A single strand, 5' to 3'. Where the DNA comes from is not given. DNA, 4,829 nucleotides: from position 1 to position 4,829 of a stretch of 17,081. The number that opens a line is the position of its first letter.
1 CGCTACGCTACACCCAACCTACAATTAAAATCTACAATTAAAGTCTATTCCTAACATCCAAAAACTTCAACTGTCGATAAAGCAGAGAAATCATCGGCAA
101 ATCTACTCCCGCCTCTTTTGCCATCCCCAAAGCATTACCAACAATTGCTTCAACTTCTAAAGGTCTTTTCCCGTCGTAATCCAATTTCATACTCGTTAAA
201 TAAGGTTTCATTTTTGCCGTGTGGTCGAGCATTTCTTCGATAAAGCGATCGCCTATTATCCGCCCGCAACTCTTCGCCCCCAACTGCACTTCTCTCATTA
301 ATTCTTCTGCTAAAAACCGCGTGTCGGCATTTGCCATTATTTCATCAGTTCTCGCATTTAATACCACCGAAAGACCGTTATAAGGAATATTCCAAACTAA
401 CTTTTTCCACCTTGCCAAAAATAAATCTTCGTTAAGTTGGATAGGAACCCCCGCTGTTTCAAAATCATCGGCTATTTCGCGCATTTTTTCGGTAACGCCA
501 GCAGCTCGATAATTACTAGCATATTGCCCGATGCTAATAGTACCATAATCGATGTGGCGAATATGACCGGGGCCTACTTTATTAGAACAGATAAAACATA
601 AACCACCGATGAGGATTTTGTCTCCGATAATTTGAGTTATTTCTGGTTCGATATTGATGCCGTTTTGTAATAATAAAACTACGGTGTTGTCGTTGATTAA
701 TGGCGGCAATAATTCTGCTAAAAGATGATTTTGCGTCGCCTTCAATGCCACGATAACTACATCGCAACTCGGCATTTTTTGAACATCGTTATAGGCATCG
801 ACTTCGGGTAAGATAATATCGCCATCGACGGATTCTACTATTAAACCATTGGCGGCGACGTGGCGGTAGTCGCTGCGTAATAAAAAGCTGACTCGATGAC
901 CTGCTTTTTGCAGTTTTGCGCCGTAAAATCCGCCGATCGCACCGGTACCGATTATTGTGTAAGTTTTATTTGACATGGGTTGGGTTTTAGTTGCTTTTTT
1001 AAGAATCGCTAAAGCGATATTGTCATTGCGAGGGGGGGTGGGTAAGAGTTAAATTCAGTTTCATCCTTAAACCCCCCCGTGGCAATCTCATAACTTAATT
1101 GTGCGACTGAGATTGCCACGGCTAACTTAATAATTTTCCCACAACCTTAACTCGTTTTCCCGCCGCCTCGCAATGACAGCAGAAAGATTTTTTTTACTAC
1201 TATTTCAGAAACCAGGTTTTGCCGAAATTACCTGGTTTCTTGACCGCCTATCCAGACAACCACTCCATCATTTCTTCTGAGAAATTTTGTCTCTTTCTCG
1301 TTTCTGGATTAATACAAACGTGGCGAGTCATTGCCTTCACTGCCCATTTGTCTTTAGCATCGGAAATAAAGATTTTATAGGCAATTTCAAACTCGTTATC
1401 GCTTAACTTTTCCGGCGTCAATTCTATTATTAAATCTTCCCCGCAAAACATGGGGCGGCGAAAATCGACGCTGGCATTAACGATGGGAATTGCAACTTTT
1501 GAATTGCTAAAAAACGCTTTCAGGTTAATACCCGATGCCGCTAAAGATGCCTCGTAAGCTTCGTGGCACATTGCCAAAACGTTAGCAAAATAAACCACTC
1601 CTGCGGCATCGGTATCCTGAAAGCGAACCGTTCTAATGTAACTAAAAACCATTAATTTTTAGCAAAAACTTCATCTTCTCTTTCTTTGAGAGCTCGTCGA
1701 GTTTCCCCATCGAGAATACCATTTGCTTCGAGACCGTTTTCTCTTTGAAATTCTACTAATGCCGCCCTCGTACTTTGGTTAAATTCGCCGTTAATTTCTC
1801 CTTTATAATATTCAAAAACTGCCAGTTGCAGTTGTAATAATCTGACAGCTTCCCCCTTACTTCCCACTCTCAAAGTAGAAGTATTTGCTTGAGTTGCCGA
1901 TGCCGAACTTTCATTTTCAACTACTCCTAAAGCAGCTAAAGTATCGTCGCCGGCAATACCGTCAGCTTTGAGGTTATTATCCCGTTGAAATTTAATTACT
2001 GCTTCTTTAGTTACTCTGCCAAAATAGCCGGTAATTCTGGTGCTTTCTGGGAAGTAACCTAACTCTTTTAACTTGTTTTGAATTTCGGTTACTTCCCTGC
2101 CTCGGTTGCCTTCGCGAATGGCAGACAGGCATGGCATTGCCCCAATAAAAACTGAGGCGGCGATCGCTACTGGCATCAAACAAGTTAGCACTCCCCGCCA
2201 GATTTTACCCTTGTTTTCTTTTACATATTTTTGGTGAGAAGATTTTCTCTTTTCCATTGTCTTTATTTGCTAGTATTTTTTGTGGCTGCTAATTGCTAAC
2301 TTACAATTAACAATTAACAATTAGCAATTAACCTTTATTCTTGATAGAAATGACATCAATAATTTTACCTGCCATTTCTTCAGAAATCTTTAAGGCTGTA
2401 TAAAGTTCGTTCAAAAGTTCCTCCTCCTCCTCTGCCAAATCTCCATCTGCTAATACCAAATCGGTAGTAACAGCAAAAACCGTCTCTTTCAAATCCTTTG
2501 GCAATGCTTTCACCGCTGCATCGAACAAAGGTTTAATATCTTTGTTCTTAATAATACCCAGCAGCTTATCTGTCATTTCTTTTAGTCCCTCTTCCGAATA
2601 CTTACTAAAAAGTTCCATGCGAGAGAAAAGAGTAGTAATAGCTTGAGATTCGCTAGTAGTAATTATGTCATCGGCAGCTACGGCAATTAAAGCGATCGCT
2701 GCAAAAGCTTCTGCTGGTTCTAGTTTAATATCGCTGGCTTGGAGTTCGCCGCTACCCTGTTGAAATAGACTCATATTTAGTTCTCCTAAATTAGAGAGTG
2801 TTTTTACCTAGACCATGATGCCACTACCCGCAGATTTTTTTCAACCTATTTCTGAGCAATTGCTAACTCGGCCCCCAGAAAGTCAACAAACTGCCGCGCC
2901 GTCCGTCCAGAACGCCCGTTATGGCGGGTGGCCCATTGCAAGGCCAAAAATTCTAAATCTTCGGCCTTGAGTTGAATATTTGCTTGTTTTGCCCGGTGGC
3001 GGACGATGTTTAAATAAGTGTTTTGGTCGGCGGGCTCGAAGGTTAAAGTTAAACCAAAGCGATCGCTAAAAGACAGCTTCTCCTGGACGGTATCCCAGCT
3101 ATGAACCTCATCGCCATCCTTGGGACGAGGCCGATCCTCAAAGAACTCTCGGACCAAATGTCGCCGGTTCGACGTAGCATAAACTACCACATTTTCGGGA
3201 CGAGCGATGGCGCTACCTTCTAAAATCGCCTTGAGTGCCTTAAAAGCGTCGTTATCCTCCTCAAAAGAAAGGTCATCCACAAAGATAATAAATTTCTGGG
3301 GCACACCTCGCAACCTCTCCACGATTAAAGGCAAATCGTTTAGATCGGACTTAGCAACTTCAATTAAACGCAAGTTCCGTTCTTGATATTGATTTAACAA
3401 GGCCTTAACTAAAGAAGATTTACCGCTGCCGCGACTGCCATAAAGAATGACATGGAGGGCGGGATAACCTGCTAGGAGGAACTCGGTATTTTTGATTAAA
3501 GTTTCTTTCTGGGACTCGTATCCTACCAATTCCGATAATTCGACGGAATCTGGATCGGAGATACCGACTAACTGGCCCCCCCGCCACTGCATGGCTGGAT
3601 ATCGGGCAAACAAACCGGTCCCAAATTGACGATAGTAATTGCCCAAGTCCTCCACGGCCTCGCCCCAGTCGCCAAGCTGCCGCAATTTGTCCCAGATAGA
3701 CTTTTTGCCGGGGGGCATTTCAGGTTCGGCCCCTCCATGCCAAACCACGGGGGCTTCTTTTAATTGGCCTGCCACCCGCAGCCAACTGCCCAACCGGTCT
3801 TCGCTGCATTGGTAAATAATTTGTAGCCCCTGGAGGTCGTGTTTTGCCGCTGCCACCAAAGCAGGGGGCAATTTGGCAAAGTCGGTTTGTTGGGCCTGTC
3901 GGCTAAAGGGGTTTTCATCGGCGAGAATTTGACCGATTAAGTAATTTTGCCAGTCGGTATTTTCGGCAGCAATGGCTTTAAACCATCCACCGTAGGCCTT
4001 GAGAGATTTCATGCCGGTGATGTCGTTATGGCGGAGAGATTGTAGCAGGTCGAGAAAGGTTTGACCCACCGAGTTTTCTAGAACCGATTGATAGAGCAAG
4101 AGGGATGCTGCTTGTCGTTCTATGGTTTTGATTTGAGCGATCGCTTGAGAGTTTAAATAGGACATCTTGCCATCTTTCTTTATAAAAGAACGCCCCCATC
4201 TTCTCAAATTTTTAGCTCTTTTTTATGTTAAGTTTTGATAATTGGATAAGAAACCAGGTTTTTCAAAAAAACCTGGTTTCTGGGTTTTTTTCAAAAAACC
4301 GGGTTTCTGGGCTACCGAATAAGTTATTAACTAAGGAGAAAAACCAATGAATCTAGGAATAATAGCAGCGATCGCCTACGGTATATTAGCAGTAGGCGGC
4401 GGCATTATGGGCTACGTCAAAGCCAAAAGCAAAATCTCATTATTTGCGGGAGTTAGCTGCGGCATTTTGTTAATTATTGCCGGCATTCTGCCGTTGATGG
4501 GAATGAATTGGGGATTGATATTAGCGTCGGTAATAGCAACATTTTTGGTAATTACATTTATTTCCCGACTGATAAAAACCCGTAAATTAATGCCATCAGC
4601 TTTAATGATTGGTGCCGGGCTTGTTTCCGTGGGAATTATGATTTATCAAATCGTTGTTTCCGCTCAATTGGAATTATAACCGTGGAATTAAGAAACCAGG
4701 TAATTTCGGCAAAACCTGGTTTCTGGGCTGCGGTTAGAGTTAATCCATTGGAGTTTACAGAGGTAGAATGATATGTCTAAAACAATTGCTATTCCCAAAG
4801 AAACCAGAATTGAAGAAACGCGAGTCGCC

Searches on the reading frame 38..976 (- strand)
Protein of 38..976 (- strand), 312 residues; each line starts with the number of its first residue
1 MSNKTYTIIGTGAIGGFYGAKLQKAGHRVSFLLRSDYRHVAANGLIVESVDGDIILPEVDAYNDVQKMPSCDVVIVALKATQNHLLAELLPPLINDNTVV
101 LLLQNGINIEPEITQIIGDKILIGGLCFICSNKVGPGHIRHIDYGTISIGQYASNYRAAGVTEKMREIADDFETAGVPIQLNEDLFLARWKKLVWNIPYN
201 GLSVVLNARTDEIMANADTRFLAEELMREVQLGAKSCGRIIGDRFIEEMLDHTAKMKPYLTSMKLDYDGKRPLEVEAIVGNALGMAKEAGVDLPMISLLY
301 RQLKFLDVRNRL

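Call 45: search_protein_families(library=pfam, proteins=[window:38-976:-])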
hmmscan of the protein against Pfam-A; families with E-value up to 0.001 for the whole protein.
window:38-976:- (312 aa): 2 families
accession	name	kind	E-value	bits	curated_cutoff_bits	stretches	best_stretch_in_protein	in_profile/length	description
PF02558.23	ApbA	-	3.9e-41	140.6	22.2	1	7-153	2-149/150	Ketopantoate reductase PanE/ApbA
PF08546.17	ApbA_C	-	1.7e-27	96.7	22.7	1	186-305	3-123/125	Ketopantoate reductase PanE/ApbA C terminal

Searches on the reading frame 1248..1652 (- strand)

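Call 45: search_protein_families(library=pfam, proteins=[window:1248-1652:-])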
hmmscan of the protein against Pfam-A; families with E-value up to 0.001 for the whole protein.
window:1248-1652:- (134 aa): 3 families
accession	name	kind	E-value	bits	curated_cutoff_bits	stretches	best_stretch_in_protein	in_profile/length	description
PF13279.12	4HBT_2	-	2.4e-21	76.9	25.5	1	9-132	1-122/122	Thioesterase-like superfamily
PF03061.28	4HBT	-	1.4e-09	38.5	20.6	1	18-98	2-74/79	Thioesterase superfamily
PF01643.23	Acyl-ACP_TE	-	3.1e-06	27.4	23.7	1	8-130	9-129/131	Acyl-ACP thioesterase N-terminal domain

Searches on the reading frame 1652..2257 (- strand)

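Call 45: search_protein_families(library=pfam, proteins=[window:1652-2257:-])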
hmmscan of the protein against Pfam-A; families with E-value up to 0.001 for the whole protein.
window:1652-2257:- (201 aa): 2 families
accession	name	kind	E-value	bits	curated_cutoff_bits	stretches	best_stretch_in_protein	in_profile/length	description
PF01471.23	PG_binding_1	-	2e-38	130.8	23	2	52-110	1-57/57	Putative peptidoglycan binding domain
PF08823.16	PG_binding_2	-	6.6e-08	33.2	21.1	0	130-179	10-59/74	Putative peptidoglycan binding domain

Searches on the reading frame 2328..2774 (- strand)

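Call 45: search_protein_families(library=pfam, proteins=[window:2328-2774:-])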
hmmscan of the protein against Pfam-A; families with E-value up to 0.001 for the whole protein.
window:2328-2774:- (148 aa): 1 family
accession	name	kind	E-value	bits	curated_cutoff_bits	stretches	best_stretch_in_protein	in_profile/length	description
PF05099.18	TerB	-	1.3e-06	29.1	24.4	1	22-133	2-111/118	Tellurite resistance protein TerB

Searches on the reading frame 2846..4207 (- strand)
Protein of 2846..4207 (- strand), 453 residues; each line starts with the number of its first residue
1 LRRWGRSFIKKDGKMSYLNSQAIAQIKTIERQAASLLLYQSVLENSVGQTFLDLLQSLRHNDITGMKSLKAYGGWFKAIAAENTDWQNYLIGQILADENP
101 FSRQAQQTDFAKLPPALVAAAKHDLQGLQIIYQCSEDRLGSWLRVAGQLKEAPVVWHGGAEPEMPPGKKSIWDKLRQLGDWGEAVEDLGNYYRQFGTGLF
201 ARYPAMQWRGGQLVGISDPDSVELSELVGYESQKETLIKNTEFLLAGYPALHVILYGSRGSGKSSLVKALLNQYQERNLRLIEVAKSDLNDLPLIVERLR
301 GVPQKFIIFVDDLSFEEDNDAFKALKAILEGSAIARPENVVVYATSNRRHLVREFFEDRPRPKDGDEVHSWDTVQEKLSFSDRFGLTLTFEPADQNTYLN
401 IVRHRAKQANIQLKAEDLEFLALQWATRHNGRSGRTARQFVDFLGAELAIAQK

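Call 45: search_protein_families(library=pfam, proteins=[window:2846-4207:-])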
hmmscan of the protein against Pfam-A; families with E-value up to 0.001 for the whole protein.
window:2846-4207:- (453 aa): 7 families
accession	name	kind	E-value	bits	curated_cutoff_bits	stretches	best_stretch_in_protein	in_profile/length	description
PF05673.19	DUF815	-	1e-95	320.1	23.8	1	202-445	2-246/249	Protein of unknown function (DUF815)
PF13191.12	AAA_16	-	1.4e-06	29.3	32.6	1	233-316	8-88/167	AAA ATPase domain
PF13173.12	AAA_14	-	1.7e-05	25.3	27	1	253-355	5-107/129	AAA domain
PF20720.3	nSTAND3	-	2.9e-05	24.3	27.2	1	252-313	19-74/155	Novel STAND NTPase 3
PF00004.35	AAA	-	3.1e-05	24.9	21.2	1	253-352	1-114/131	ATPase family associated with various cellular activities (AAA)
PF13401.12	AAA_22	-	0.00029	21.6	27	1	251-316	6-45/130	AAA domain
PF07693.20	KAP_NTPase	-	0.00059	19.6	20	0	249-331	19-77/293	KAP family P-loop domain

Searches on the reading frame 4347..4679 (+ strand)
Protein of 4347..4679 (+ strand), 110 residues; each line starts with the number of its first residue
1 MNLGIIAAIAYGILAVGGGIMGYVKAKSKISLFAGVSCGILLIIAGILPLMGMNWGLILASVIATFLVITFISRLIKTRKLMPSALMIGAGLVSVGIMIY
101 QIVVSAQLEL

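Call 45: search_protein_families(library=pfam, proteins=[window:4347-4679:+])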
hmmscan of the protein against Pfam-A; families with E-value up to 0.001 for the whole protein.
window:4347-4679:+ (110 aa): 1 family
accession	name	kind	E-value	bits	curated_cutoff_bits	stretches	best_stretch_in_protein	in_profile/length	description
PF03647.18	Tmemb_14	-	1.1e-19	71.3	24.8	1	8-96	2-90/92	Transmembrane proteins 14C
